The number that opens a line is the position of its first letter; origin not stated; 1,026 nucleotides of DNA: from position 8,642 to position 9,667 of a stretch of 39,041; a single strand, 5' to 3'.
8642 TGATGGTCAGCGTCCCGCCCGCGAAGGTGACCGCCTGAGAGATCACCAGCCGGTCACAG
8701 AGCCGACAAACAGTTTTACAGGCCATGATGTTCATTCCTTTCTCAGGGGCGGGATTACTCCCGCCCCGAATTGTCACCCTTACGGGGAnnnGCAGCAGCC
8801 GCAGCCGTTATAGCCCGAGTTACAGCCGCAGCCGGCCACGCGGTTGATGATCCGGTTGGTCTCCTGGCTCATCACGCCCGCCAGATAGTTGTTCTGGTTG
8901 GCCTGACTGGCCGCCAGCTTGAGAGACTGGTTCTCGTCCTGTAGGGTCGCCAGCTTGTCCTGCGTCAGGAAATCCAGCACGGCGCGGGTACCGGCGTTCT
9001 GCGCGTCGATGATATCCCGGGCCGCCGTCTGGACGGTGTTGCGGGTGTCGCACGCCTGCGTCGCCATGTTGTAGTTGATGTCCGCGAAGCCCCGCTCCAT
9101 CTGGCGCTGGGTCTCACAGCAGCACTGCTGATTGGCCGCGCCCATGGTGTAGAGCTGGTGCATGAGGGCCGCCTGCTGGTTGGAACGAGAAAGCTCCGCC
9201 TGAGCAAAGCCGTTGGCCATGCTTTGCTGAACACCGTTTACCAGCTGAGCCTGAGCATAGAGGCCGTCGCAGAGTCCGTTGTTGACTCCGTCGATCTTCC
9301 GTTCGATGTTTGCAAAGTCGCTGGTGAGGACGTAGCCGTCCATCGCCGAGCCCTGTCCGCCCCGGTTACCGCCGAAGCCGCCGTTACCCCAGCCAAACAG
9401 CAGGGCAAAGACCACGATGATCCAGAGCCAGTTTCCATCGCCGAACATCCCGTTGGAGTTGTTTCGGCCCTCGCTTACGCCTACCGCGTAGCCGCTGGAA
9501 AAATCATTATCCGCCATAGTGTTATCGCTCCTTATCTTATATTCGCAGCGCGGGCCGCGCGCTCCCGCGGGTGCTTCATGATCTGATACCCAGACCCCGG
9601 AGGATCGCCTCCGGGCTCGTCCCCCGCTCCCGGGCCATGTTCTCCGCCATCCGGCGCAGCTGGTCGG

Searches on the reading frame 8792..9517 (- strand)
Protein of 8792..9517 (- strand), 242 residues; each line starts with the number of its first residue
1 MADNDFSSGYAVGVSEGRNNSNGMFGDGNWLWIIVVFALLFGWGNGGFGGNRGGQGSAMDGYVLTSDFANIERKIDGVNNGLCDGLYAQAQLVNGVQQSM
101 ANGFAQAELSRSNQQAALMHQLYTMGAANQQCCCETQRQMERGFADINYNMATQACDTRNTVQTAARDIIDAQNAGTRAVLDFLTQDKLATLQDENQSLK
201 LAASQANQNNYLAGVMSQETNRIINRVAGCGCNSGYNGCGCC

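Call 14: search_protein_families(library=phrogs, proteins=[window:8792-9517:-], max_evalue=0.01)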
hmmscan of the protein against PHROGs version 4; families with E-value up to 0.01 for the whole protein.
window:8792-9517:- (242 aa): 1 family
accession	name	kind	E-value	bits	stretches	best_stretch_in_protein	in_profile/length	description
phrog_16490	-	unknown function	9.5e-38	131.5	1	15-229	19-238/286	-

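Call 15: search_protein_families(library=pfam, proteins=[window:8792-9517:-], max_evalue=0.01)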
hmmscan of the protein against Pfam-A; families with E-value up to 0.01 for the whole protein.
window:8792-9517:- (242 aa): 0 families
